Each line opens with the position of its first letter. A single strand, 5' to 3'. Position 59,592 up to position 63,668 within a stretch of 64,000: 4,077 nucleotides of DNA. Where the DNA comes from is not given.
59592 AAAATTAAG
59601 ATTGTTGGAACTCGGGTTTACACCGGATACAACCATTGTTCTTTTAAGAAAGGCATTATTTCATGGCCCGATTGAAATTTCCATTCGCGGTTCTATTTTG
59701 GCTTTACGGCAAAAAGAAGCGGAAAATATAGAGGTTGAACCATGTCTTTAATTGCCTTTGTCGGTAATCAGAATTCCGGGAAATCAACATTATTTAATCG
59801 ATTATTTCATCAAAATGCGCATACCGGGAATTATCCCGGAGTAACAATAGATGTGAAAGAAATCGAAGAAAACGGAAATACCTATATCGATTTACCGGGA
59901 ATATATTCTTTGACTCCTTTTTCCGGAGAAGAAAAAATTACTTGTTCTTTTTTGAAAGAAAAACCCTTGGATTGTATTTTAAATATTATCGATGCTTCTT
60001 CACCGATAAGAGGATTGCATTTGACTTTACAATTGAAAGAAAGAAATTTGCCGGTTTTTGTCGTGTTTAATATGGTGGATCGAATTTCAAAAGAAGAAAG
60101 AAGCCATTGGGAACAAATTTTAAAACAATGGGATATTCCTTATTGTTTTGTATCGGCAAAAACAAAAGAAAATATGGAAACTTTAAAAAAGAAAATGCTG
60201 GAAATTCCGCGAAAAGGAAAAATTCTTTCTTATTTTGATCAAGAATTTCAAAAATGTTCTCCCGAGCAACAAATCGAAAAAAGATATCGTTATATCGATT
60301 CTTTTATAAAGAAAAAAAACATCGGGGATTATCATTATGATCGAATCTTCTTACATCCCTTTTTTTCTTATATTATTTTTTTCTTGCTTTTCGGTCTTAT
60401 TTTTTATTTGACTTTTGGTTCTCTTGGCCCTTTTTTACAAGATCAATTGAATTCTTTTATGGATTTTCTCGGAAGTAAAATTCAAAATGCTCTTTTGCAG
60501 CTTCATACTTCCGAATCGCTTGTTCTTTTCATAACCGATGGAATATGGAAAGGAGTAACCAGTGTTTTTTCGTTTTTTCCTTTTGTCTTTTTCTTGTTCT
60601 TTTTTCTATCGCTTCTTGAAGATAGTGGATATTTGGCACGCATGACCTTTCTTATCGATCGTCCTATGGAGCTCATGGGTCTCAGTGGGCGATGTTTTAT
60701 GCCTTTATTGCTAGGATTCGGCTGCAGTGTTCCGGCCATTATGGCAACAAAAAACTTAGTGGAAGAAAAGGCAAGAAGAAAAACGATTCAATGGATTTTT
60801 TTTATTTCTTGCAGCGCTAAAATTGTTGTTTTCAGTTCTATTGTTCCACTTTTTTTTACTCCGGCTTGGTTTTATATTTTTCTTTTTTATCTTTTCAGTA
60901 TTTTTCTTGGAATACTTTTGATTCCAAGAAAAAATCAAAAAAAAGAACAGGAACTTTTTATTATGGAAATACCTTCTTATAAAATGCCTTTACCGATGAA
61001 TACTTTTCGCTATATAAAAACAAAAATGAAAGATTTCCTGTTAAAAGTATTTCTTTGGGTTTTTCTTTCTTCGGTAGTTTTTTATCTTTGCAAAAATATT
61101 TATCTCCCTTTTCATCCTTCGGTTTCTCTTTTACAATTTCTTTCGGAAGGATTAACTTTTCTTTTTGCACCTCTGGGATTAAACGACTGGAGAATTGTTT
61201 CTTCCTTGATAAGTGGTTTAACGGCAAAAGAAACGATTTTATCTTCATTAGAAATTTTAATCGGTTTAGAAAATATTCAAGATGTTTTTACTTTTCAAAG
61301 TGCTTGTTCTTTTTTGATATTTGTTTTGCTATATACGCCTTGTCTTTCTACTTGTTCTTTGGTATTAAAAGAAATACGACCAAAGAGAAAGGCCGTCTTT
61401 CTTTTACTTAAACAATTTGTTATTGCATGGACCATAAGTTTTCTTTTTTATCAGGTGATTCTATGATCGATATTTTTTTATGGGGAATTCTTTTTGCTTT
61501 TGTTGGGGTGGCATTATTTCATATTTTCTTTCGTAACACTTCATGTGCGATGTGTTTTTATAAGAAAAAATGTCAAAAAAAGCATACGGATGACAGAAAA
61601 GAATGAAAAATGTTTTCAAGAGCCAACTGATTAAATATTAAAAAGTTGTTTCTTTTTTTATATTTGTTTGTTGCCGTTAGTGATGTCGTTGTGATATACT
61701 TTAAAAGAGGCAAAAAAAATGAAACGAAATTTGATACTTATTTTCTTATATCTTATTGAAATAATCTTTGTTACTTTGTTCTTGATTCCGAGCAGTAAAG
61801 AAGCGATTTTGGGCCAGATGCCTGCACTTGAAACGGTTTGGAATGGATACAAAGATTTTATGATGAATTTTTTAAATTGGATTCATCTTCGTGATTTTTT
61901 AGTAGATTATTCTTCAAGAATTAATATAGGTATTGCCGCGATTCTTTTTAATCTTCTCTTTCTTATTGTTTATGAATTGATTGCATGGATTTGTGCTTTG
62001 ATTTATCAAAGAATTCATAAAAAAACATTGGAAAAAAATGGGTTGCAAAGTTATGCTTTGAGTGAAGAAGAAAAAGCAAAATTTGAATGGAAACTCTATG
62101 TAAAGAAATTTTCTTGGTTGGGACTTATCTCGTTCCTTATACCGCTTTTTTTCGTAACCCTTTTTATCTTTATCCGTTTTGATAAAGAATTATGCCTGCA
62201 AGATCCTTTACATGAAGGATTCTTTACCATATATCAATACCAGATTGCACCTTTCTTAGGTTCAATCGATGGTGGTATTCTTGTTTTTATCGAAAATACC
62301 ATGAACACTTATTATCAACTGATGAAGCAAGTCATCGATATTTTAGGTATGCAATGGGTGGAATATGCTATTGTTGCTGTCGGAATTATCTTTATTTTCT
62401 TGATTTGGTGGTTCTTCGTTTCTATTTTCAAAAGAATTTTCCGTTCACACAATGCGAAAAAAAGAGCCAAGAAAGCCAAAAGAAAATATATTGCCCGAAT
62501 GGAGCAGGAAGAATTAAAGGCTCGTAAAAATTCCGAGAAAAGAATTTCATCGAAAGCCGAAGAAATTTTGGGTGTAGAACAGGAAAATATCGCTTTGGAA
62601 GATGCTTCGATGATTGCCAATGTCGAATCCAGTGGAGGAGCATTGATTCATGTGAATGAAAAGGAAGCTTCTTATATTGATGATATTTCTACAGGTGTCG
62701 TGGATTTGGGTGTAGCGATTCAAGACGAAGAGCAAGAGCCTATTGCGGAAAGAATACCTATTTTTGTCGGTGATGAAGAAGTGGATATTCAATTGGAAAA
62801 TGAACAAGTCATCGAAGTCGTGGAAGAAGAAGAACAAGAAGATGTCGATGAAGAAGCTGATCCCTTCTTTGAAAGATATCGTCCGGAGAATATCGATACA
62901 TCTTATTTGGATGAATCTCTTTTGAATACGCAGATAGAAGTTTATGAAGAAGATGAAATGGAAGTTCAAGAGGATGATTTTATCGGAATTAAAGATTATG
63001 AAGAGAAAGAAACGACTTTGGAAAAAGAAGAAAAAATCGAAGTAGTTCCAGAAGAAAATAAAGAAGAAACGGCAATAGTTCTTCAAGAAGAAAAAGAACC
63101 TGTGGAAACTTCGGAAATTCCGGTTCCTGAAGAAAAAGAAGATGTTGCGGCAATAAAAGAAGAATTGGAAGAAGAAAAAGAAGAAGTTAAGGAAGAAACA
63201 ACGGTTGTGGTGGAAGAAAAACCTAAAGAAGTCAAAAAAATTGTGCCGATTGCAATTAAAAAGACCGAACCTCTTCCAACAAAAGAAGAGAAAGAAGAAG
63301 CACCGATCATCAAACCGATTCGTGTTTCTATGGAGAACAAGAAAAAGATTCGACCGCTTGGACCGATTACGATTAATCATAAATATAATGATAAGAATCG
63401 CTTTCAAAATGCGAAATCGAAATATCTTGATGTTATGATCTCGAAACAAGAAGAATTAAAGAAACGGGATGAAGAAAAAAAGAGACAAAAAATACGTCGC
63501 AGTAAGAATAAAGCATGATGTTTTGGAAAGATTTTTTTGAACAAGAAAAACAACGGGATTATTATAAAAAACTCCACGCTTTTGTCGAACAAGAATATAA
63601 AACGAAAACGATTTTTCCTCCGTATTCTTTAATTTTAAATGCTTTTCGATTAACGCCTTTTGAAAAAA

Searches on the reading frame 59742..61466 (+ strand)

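Call 17: search_protein_families(library=pfam, proteins=[window:59742-61466:+], max_evalue=0.01)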
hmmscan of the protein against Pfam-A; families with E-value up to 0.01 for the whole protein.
window:59742-61466:+ (574 aa): 10 families
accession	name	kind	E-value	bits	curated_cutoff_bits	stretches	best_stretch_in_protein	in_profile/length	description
PF02421.24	FeoB_N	-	1.7e-39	135.3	27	1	4-151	3-155/156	Ferrous iron transport protein B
PF07670.19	Gate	-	2.6e-25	89.3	29.6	2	275-368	1-101/104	Nucleoside recognition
PF01926.29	MMR_HSR1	-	2.5e-18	66.6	21.9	1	4-110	2-112/113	50S ribosome-binding GTPase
PF03193.22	RsgA_GTPase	-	1.2e-07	32.2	30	1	97-152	48-104/174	RsgA GTPase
PF00350.29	Dynamin_N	-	6.7e-06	26.7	27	1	4-25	1-22/168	Dynamin family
PF07664.17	FeoB_C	-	2e-05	24.6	26.6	1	380-425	2-51/54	Ferrous iron transport protein B C terminus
PF00009.33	GTP_EFTU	-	3.1e-05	24.1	26.5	0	76-154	93-184/188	Elongation factor Tu GTP binding domain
PF13175.12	AAA_15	-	0.00081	19.5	32.1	1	3-172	25-150/374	AAA ATPase domain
PF09439.16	SRPRB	-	0.00084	19.2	25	1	4-58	6-60/178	Signal recognition particle receptor beta subunit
PF16897.10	MMR_HSR1_Xtn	-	0.002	18.5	35.2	1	103-153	56-101/106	C-terminal region of MMR_HSR1 domain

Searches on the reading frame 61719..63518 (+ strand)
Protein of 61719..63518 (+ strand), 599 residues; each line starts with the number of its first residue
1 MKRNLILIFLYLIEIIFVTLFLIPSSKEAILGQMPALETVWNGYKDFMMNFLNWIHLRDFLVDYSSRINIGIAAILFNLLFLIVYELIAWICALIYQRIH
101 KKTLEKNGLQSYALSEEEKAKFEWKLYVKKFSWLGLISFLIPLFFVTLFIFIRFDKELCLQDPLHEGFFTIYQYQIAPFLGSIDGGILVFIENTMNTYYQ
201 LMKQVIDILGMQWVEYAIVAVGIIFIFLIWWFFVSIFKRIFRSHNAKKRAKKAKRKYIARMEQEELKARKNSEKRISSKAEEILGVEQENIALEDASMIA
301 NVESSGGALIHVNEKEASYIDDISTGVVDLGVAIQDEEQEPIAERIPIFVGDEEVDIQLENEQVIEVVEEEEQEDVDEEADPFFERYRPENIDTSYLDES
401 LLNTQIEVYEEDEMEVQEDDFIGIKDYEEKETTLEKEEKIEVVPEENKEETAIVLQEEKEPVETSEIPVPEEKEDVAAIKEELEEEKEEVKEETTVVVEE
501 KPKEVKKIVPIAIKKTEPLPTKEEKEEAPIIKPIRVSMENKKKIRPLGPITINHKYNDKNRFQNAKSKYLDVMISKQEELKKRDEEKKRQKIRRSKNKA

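Call 86: find_encoding_contigs(protein=window:61719-63518:+, flank=10000, max_places=2)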
Protein window:61719-63518:+ (599 aa): 7 contigs read that carry it; 2 places shown.
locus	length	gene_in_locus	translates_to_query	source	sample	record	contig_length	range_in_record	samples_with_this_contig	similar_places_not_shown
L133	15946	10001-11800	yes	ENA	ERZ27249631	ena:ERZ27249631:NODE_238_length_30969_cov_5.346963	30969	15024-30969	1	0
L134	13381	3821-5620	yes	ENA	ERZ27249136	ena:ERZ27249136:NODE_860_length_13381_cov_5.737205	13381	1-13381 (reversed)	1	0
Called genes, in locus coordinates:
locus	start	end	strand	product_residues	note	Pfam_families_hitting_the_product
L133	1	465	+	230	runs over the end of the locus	-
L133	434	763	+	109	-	-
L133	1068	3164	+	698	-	PF00496:SBP_bac_5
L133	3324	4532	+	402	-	PF00528:BPD_transp_1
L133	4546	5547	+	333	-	PF12911:OppC_N, PF00528:BPD_transp_1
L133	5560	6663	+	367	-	PF00005:ABC_tran, PF13304:AAA_21 (faint), PF08352:oligo_HPY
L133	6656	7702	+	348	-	PF00005:ABC_tran, PF02463:SMC_N (weak), PF08352:oligo_HPY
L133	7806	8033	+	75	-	PF04023:FeoA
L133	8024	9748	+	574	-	PF00350:Dynamin_N (faint), PF01926:MMR_HSR1, PF02421:FeoB_N, PF03193:RsgA_GTPase (faint), PF07670:Gate, PF07664:FeoB_C (weak), PF07670:Gate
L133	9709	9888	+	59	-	-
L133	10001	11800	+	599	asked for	-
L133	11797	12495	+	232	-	PF03167:UDG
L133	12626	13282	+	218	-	-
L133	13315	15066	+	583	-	-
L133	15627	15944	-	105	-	?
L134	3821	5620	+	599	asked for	-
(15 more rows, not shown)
